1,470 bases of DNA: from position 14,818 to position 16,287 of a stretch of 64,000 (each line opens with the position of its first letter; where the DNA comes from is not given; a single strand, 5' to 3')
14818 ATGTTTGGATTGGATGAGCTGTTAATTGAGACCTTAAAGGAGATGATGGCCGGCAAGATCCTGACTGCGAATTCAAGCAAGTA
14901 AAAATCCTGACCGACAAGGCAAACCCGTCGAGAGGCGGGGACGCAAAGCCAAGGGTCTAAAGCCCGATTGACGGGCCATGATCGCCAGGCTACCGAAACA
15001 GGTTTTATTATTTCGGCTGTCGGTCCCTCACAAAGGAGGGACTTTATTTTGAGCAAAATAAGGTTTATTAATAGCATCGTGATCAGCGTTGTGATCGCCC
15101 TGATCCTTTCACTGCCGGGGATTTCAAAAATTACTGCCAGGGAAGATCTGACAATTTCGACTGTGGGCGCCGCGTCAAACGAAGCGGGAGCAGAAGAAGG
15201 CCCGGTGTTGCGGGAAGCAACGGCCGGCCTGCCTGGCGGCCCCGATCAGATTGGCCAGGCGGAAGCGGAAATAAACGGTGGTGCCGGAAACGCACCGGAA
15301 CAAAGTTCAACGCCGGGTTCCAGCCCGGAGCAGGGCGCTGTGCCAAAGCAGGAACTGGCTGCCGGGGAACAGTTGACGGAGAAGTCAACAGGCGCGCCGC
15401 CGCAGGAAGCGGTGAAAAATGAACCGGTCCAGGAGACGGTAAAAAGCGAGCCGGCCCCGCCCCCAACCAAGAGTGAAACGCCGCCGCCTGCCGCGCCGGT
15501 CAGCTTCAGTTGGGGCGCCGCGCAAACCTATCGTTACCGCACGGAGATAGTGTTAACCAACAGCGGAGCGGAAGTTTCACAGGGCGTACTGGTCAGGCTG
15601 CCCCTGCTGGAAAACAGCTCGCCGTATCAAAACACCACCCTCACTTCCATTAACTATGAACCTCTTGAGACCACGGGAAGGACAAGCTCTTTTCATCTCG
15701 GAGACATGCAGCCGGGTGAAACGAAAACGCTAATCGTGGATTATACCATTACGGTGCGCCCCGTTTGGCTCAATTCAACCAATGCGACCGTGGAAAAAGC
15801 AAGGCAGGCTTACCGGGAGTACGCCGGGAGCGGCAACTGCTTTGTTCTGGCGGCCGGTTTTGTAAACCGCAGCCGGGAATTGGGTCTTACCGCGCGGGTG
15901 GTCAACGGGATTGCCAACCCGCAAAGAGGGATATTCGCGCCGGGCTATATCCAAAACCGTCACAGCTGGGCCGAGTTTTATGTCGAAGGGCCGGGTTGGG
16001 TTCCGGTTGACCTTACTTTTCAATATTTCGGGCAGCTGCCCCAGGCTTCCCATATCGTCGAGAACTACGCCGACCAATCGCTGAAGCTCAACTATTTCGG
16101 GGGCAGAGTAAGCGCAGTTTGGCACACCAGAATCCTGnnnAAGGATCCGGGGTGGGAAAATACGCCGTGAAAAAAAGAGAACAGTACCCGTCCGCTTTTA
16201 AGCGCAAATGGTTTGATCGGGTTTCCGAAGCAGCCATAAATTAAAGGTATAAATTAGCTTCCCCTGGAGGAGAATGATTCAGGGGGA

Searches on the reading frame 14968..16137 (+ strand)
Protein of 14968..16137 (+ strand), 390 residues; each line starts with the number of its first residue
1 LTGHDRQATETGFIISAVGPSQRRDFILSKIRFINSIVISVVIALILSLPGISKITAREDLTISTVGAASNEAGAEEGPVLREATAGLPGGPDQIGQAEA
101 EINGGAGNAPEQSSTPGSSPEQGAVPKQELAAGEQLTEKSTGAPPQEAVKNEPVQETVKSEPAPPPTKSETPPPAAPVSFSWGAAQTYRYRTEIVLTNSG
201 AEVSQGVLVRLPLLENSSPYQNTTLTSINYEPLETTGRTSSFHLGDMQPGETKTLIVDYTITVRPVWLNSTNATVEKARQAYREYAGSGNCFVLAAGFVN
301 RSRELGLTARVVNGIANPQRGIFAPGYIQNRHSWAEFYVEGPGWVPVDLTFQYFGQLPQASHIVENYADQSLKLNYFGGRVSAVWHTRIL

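Call 3: search_protein_families(library=pfam, proteins=[window:14968-16137:+], max_evalue=0.01)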
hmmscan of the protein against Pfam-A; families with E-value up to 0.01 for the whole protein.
window:14968-16137:+ (390 aa): 1 family
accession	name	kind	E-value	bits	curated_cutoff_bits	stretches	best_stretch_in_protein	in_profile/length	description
PF01841.26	Transglut_core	-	5.3e-12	46.4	23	1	269-348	34-107/108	Transglutaminase-like superfamily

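Call 4: search_protein_families(library=ncbifam, proteins=[window:14968-16137:+], max_evalue=0.01)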
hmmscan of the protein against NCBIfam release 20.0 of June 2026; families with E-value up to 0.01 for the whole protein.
window:14968-16137:+ (390 aa): 0 families
